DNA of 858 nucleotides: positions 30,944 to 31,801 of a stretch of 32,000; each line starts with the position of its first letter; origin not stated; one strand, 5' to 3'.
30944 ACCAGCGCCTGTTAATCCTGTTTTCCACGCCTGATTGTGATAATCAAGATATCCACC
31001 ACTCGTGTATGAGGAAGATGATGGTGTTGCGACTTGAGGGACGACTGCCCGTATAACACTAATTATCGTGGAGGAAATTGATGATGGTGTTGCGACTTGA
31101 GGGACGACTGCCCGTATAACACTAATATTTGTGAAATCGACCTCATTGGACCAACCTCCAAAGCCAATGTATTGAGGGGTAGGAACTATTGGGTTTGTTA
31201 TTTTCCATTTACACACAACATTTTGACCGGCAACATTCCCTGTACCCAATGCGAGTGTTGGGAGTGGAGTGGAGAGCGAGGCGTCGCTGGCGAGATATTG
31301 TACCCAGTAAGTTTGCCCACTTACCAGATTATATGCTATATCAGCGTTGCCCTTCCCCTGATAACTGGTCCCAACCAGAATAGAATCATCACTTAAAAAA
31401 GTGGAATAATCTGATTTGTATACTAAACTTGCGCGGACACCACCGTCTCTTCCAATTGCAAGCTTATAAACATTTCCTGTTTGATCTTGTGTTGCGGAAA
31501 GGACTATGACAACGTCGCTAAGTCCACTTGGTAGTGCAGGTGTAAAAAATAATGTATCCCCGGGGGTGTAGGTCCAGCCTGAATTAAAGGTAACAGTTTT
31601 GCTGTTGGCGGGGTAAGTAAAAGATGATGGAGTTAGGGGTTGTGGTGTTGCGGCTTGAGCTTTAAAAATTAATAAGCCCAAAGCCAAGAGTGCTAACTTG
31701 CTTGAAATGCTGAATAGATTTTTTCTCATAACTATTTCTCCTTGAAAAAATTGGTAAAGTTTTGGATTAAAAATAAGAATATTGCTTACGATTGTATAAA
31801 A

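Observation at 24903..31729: Tandem array of three secreted tectonin/tachylectin-like beta-propeller proteins with an uncharacterised N-terminal module: candidate eukaryote-derived surface or effector system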

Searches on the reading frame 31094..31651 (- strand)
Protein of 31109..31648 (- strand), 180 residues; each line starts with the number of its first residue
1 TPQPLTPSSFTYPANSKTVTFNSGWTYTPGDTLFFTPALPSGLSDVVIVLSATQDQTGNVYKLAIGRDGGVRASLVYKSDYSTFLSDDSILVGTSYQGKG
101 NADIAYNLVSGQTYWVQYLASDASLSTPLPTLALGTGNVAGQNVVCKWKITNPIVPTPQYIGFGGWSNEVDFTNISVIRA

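Call 12: search_protein_families(library=pfam, proteins=[window:31109-31648:-], max_evalue=10)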
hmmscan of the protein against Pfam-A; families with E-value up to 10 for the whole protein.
seq(180 aa): 1 family
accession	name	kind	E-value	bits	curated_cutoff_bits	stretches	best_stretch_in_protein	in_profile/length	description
PF12248.16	Methyltransf_FA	-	0.00019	21.6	24.2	1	134-174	100-136/140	Farnesoic acid 0-methyl transferase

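Call 20: search_protein_representatives(alignment_id=A2)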
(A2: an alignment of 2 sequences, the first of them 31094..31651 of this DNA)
Query: 2 sequences, 187 profile positions. Proteins with E-value up to 0.001 (for the whole library): 10; up to 1e-10: 4; up to 1e-30: 2. The best 10 are listed.
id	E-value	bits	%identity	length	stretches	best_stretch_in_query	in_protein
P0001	5.0e-115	398.2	-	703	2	1-187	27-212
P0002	1.5e-111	386.8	-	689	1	4-182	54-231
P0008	1.9e-30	122.4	-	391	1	3-183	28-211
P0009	6.7e-14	68.5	-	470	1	8-181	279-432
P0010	4.6e-06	42.9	-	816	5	143-182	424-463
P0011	2.6e-05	40.5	-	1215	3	7-180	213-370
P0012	1.4e-04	38.1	-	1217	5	134-177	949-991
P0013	2.1e-04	37.5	-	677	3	55-118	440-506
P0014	2.4e-04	37.3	-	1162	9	88-119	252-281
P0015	3.3e-04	36.9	-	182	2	124-180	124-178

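Call 22: search_protein_families(library=pfam, proteins=[P0008, P0009, P0010, P0011, P0012, P0013, P0014, P0015], max_evalue=0.01)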
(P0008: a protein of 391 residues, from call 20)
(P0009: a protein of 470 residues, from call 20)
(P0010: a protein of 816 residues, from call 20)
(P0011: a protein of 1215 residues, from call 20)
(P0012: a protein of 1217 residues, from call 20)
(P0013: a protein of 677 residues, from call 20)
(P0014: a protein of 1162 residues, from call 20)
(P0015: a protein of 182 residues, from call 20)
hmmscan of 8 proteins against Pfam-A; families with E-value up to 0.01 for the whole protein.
P0008 (391 aa): 0 families

P0009 (470 aa): 5 families
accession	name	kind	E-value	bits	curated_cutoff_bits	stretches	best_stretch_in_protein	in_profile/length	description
PF19193.6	Tectonin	-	1.9e-22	80.2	30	3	99-265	3-157/216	Tectonin domain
PF06462.18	Hyd_WA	-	5e-09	36.2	21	1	443-470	1-28/30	Propeller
PF12248.16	Methyltransf_FA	-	1.6e-07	31.6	24.2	1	304-427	18-136/140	Farnesoic acid 0-methyl transferase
PF12894.13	ANAPC4_WD40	-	0.002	18.7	22.9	0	211-242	25-60/91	Anaphase-promoting complex subunit 4 WD40 domain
PF14267.11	DUF4357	-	0.0069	16.7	38.4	0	164-179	37-52/54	Domain of unknown function (DUF4357)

P0010 (816 aa): 3 families
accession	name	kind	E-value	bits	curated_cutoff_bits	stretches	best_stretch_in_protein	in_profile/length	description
PF09479.16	Flg_new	-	1.4e-104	342.7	27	5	409-475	1-65/65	Listeria-Bacteroides repeat domain (List_Bact_rpt)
PF20578.4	aBig_2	-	4.8e-21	74.8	27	1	34-116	2-88/89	Atrophied bacterial Ig domain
PF18998.6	Flg_new_2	-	2.4e-11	43.9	23.6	1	409-477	1-70/73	Divergent InlB B-repeat domain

P0011 (1215 aa): 6 families
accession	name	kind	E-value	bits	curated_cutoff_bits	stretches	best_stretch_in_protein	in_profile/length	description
PF12248.16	Methyltransf_FA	-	3.6e-61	205.4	24.2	3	743-870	16-135/140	Farnesoic acid 0-methyl transferase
PF19193.6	Tectonin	-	2.2e-17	63.7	30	1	620-713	101-195/216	Tectonin domain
PF06462.18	Hyd_WA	-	3.3e-09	36.7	21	1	644-672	2-30/30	Propeller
PF02815.25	MIR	-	4.9e-08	33.5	25.6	1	456-535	62-151/185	MIR domain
PF19763.6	DUF6250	-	0.00045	20.6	26.9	0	268-327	71-130/165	Domain of unknown function (DUF6250)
PF08709.17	Ins145_P3_rec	-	0.003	17.2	23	0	887-1009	62-184/213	Inositol 1,4,5-trisphosphate/ryanodine receptor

P0012 (1217 aa): 3 families
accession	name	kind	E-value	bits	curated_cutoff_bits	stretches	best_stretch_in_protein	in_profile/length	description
PF09479.16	Flg_new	-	2.3e-167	543.8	27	10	943-1007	1-64/65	Listeria-Bacteroides repeat domain (List_Bact_rpt)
PF18998.6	Flg_new_2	-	1.1e-24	86.7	23.6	1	1014-1082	2-72/73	Divergent InlB B-repeat domain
PF05448.18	AXE1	-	0.0018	17.5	21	0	867-917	52-103/321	Acetyl xylan esterase (AXE1)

P0013 (677 aa): 5 families
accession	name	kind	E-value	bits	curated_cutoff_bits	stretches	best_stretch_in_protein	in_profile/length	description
PF04151.21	PPC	-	3.5e-11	44.3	25.9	3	445-507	3-68/70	Bacterial pre-peptidase C-terminal domain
PF13365.12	Trypsin_2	-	2.6e-06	28.7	27.6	1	38-191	5-135/144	Trypsin-like peptidase domain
PF23759.1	GBD_T9SS_assoc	-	3.2e-06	27.9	27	0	278-348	41-105/116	Galactose binding domain-like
PF00089.32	Trypsin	-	6.7e-06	26.5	20.6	1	37-207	30-202/220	Trypsin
PF11763.13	DIPSY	-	0.00074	20.1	25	0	437-492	53-108/122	Cell-wall adhesin ligand-binding C-terminal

P0014 (1162 aa): 10 families
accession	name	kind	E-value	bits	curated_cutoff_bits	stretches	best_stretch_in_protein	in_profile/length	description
PF04151.21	PPC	-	3.5e-57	191.6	25.9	8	469-533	2-69/70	Bacterial pre-peptidase C-terminal domain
PF07691.17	PA14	-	5.9e-12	46.1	24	0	234-289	67-124/147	PA14 domain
PF07252.16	DUF1433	-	1.5e-09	38.4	30.8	0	589-629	34-73/88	Protein of unknown function (DUF1433)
PF09394.16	Inhibitor_I42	-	3.9e-07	30.7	27.2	0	1135-1160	47-71/91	Chagasin family peptidase inhibitor I42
PF11008.14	DUF2846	-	4.8e-07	30.2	34.3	0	469-536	38-82/92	Protein of unknown function (DUF2846)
PF23846.1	Cache_WalK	-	2.7e-05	25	27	0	507-540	49-82/92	WalK sensor protein kinase Chache domain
PF23509.1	MSMEG_3727_PQQ-assoc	-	2.9e-05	24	27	0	992-1026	76-110/152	MSMEG_3727, PQQ-associated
PF24545.1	Ig_TPPC8_2nd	-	0.00018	21.9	27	0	60-76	20-36/67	TPPC8 second Ig-like domain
PF04522.18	BBMV_Gp1_N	-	0.00029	21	27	0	128-178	158-208/242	Broad bean mottle virus, Gp1, N-terminal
PF06588.17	Muskelin_N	-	0.0003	21.2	27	0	527-550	118-141/197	Muskelin N-terminus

P0015 (182 aa): 1 family
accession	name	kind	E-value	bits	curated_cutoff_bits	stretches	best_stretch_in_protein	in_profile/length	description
PF12248.16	Methyltransf_FA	-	6.1e-25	88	24.2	1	52-174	15-136/140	Farnesoic acid 0-methyl transferase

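Call 26: find_homologous_proteins(query=A3, max_evalue=0.1)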
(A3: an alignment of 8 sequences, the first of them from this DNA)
Query A3 (8 sequences): 1156 candidates shared short words with the query, none scored E <= 0.1.

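Call 34: predict_structure(alignment_id=A3)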
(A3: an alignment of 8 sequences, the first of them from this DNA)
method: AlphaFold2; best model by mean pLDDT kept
length: 186 residues; sequences in the alignment: 8
mean_pLDDT: 82.5   pTM: 0.85
mean pLDDT of the five models: 82.5, 82.5, 80.7, 80.3, 79.0
residues with pLDDT >= 90: 70; 70-90: 84; 50-70: 25; < 50: 7
segments of 3 or more residues with pLDDT < 50: 98-102
pLDDT, mean of each block of 10 residues (from residue 1): 83 81 88 94 80 89 84 78 60 58 73 95 89 93 90 81 87 93 62
secondary structure, 60 per line:
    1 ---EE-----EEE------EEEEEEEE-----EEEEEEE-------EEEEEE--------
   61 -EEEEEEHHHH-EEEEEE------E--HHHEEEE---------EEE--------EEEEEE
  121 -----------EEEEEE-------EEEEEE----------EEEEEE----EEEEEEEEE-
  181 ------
elements in order: E11-13 E20-27 E33-39 E47-52 E62-67 H68-71 E73-78 E91-94 E104-106 E115-120 E132-137 E145-150 E161-166 E171-179

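Call 38: fold_search(model_id=the predicted structure, library=pdb)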
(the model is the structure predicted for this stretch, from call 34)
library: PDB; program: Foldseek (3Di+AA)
matches with E <= 10: 1222; with E <= 0.001: 22
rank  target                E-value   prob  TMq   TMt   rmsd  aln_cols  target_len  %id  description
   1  6d2c_A                2.5e-04  1.00  0.42  0.34   9.7       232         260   11  Structure of Ulvan lyase from Nonlaben Ulvanivorans- NLR48 (released 2018-06-06)
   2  4bme_B                3.6e-04  1.00  0.48  0.58   6.7       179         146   10  Crystal structure of the N terminal domain of human Galectin 8, F19Y mutant (released 2014-03-19)
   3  3vv1_B                3.7e-04  1.00  0.50  0.63   6.9       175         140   12  Crystal Structure of Caenorhabditis elegans galectin LEC-6 (released 2013-05-22)
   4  6a1x                  5.3e-04  1.00  0.52  0.65   4.8       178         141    7  Charcot-Leyden crystal protein/Galectin-10 variant W127A (released 2018-12-26)
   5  5dze_A                5.9e-04  1.00  0.51  0.48   6.3       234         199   11  Crystal Structure of the catalytic nucleophile mutant of VvEG16 in complex with cellotetraose (released 2016-09-21)
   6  8yqa                  6.5e-04  1.00  0.52  0.67   4.3       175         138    8  Galectin-10 L27A (released 2025-03-26)
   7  5dzf_A                6.8e-04  1.00  0.54  0.50   5.6       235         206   11  Crystal Structure of the catalytic nucleophile mutant of VvEG16 in complex with a mixed-linkage glucan octasaccharide (released 2016-09-21)
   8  5sv8_A                6.8e-04  1.00  0.47  0.44   6.1       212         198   10  Crystal Structure of the catalytic nucleophile and surface cysteine mutant of VvEG16 in complex with a xyloglucan olig (released 2016-09-21)
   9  7als_B                7.2e-04  1.00  0.48  0.57   6.9       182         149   10  Alpha and beta Lactose isomer structure of Galectin 8, N-terminal domain (released 2021-11-03)
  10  4c1w_A                7.2e-04  0.99  0.32  0.31  12.0       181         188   14  Carbohydrate binding domain from Streptococcus pneumoniae NanA sialidase complexed with 3'-sialyllactose (released 2014-08-27)
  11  2d6o_X                7.5e-04  1.00  0.50  0.60   5.5       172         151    9  Crystal structure of mouse galectin-9 N-terminal CRD in complex with N-acetyllactosamine dimer (released 2006-09-26)
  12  3wud_A                7.9e-04  1.00  0.52  0.70   4.0       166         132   13  X-ray crystal structure of Xenopus laevis galectin-Ib (released 2015-04-08)
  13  2d6n_B                7.9e-04  1.00  0.53  0.62   4.7       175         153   10  Crystal structure of mouse galectin-9 N-terminal CRD in complex with N-acetyllactosamine (released 2006-09-26)
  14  6r3r                  8.3e-04  1.00  0.52  0.21   6.5       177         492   12  First crystal structure of endo-levanase BT1760 from Bacteroides thetaiotaomicron (released 2019-06-19)
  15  4lbm_A                8.3e-04  1.00  0.47  0.60   7.4       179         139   11  Crystal structure of Human galectin-3 CRD in complex with LNT (released 2014-01-22)
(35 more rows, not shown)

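Call 58: find_encoding_contigs(protein=P0008, flank=10000, max_places=3)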
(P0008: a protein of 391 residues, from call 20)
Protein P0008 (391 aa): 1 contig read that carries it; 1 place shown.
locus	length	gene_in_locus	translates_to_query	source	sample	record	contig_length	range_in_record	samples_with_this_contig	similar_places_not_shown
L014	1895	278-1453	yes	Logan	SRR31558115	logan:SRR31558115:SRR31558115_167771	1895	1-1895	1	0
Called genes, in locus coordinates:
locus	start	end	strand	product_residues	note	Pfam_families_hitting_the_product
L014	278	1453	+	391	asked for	-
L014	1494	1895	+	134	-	?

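Call 59: find_encoding_contigs(protein=P0009, flank=10000, max_places=3)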
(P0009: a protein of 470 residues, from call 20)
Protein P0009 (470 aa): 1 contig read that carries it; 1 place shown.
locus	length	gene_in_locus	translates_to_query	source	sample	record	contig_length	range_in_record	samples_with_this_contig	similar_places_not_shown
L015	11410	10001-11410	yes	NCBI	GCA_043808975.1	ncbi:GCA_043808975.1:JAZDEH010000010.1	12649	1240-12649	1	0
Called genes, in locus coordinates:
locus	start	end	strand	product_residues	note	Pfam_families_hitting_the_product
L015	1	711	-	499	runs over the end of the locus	PF07992:Pyr_redox_2, PF13738:Pyr_redox_3, PF00070:Pyr_redox, PF00085:Thioredoxin, PF13098:Thioredoxin_2 (weak)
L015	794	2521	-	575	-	PF01368:DHH, PF02272:DHHA1, PF17768:RecJ_OB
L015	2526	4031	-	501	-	PF01336:tRNA_anti-codon, PF00152:tRNA-synt_2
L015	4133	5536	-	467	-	PF03219:TLC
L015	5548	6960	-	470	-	PF03219:TLC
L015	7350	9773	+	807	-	PF02190:LON_substr_bdg, PF13401:AAA_22 (faint), PF00004:AAA, PF07728:AAA_5, PF22667:Lon_lid, PF05362:Lon_C, PF13541:ChlI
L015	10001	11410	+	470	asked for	PF19193:Tectonin, PF12248:Methyltransf_FA (weak), PF19193:Tectonin (weak), PF06462:Hyd_WA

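Call 64: find_related_loci(query=A2, collection=viral_contigs, flank=5000)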
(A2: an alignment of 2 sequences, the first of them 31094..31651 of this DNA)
Query A2 (186 aa) in viral_contigs; peptide patterns used: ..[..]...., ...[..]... (x = any residue, [..] = any of these).
79 stretches matched a pattern, but none encodes a relative of the query by tblastn (E <= 1e-3).

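Call 66: find_encoding_contigs(protein=P0011, flank=8000, max_places=3)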
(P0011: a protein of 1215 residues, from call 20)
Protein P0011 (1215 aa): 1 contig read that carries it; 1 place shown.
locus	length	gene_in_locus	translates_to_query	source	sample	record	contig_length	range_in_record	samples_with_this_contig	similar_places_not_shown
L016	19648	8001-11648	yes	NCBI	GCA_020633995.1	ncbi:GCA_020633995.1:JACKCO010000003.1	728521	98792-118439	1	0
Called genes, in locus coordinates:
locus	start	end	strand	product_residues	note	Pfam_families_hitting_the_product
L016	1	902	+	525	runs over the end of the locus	PF12796:Ank_2, PF13637:Ank_4 (weak), PF13857:Ank_5, PF00023:Ank, PF13637:Ank_4, PF00023:Ank, PF12796:Ank_2, PF13857:Ank_5 (weak), +2 more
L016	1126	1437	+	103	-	-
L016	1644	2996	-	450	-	PF07676:PD40 (faint), PF26549:Tricorn_N (faint), PF26550:Tricorn_2nd (weak)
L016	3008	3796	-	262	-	-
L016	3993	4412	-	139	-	PF02472:ExbD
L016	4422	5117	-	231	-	PF01618:MotA_ExbB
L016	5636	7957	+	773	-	PF02815:MIR (weak)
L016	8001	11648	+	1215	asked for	PF12248:Methyltransf_FA, PF02815:MIR (faint), PF19193:Tectonin, PF06462:Hyd_WA, PF12248:Methyltransf_FA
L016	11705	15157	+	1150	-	PF02815:MIR (faint), PF19193:Tectonin, PF06462:Hyd_WA, PF12248:Methyltransf_FA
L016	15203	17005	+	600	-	PF02815:MIR (weak), PF08709:Ins145_P3_rec (faint)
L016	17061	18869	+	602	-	-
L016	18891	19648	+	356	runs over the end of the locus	-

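Call 67: find_encoding_contigs(protein=P0015, flank=8000, max_places=3)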
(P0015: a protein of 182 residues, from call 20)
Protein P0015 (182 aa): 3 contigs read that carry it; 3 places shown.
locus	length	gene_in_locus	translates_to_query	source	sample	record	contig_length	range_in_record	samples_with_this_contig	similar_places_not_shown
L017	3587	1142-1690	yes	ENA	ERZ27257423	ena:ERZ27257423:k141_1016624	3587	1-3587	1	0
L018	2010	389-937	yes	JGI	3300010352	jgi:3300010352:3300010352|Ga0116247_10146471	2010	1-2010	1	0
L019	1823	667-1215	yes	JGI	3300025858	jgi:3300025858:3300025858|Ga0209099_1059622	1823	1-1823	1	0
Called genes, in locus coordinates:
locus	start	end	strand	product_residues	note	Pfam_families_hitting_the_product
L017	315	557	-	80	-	PF10049:DUF2283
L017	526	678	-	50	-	-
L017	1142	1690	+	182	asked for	PF12248:Methyltransf_FA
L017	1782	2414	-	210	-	PF00440:TetR_N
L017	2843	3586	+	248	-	?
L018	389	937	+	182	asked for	PF12248:Methyltransf_FA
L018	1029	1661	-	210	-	PF00440:TetR_N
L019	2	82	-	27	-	?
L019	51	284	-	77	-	-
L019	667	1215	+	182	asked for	PF12248:Methyltransf_FA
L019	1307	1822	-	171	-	?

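Call 84: fold_search(model_id=the predicted structure, library=viral)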
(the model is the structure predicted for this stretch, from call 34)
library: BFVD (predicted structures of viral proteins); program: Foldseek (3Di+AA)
matches with E <= 10: 1063; with E <= 0.001: 16
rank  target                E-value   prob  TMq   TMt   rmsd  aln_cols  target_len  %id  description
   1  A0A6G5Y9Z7            3.1e-05  1.00  0.55  0.21   4.9       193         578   12  (no name in the UniProt tables at hand)
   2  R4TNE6                5.6e-05  1.00  0.54  0.45   6.6       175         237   11  (no name in the UniProt tables at hand)
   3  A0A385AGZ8            1.6e-04  1.00  0.49  0.18   4.9       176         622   13  Uncharacterized protein [Methanobacterium virus Drs3]
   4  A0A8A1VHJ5            3.0e-04  1.00  0.52  0.62   5.9       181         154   11  (no name in the UniProt tables at hand)
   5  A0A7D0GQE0            3.0e-04  0.72  0.19  0.17  17.0       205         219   15  (no name in the UniProt tables at hand)
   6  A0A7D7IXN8            3.4e-04  1.00  0.46  0.16   8.4       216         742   15  (no name in the UniProt tables at hand)
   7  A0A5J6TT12            3.6e-04  1.00  0.52  0.42   9.0       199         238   14  (no name in the UniProt tables at hand)
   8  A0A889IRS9            4.2e-04  1.00  0.50  0.43   7.3       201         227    9  (no name in the UniProt tables at hand)
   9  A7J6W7                4.2e-04  1.00  0.40  0.21  10.1       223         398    9  Uncharacterized protein N263R [Paramecium bursaria Chlorella virus FR483]
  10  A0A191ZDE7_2          4.9e-04  1.00  0.40  0.13   9.8       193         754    8  (no name in the UniProt tables at hand)
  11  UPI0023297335         5.4e-04  1.00  0.47  0.17   8.3       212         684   11  (no name look-up for this kind of identifier)
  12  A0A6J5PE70            5.4e-04  1.00  0.39  0.18  12.5       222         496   10  Uncharacterized protein [uncultured Caudovirales phage]
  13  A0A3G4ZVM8            7.0e-04  1.00  0.44  0.30   7.0       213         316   12  Alginate lyase 2 domain-containing protein [Edafosvirus sp.]
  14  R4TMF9                7.3e-04  1.00  0.48  0.34   8.7       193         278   11  Uncharacterized protein [Halogranum tailed virus 1]
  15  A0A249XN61            8.1e-04  1.00  0.55  0.21   2.8       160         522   13  Minor tail protein [Arthrobacter phage GurgleFerb]
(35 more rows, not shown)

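Call 86: search_protein_families(library=pfam, proteins=[L016:17061-18869:+, L016:11705-15157:+, L016:15203-17005:+, L016:5636-7957:+, L014:1494-1895:+], max_evalue=0.1)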
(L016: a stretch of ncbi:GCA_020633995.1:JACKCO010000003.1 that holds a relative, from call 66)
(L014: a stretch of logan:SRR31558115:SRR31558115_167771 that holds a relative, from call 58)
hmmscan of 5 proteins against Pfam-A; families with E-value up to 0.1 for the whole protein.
L016:17061-18869:+ (602 aa): 2 families
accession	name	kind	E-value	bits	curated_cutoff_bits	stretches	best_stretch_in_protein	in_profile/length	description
PF08709.17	Ins145_P3_rec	-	0.00021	21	23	1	252-370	76-183/213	Inositol 1,4,5-trisphosphate/ryanodine receptor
PF02815.25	MIR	-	0.0042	17.5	25.6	1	345-429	63-147/185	MIR domain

L016:11705-15157:+ (1150 aa): 5 families
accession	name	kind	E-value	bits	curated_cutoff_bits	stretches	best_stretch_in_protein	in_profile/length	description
PF12248.16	Methyltransf_FA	-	6.3e-16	58.8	24.2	1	632-774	6-134/140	Farnesoic acid 0-methyl transferase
PF19193.6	Tectonin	-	1.2e-14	54.7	30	1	522-609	103-192/216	Tectonin domain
PF02815.25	MIR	-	3.5e-11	43.8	25.6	2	890-972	63-145/185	MIR domain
PF06462.18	Hyd_WA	-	3e-09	36.9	21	1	544-572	2-30/30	Propeller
PF08709.17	Ins145_P3_rec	-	0.00044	19.9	23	1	788-917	64-185/213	Inositol 1,4,5-trisphosphate/ryanodine receptor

L016:15203-17005:+ (600 aa): 2 families
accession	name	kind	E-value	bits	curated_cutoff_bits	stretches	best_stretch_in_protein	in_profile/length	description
PF08709.17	Ins145_P3_rec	-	3.5e-08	33.3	23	2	226-364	60-183/213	Inositol 1,4,5-trisphosphate/ryanodine receptor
PF02815.25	MIR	-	2.5e-07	31.2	25.6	2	68-157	33-125/185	MIR domain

L016:5636-7957:+ (773 aa): 2 families
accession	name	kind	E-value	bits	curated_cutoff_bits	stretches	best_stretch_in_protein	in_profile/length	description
PF02815.25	MIR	-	3.8e-12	46.9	25.6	2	63-157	13-113/185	MIR domain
PF08709.17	Ins145_P3_rec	-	0.0018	17.9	23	0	92-139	142-187/213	Inositol 1,4,5-trisphosphate/ryanodine receptor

L014:1494-1895:+ (134 aa): 2 families
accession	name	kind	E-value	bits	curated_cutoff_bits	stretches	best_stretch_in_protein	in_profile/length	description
PF06462.18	Hyd_WA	-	3e-22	78.4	21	2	79-105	1-27/30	Propeller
PF19193.6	Tectonin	-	1.9e-16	60.6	30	1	22-132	73-177/216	Tectonin domain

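Call 92: search_solved_structures(query=A3, max_evalue=10)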
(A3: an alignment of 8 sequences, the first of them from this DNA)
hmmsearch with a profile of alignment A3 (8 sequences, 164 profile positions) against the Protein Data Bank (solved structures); distinct sequences matched with E-value up to 10: 5.
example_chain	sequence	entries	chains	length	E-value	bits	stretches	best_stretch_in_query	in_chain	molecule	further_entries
9uhf_M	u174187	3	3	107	0.3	14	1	34-122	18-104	BA5-12-L | BA5-12-CDR1-L | BA5_12_L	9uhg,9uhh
2cb9_A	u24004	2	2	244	0.56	13.1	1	72-150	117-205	FENGYCIN SYNTHETASE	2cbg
3a8n_A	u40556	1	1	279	1.1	12.3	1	87-116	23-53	T-lymphoma invasion and metastasis-inducing protein 1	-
4k2p_A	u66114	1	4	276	1.1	12.2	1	87-116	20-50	T-lymphoma invasion and metastasis-inducing protein 1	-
4k2o_A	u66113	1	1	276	1.1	12.2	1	87-116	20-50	T-lymphoma invasion and metastasis-inducing protein 1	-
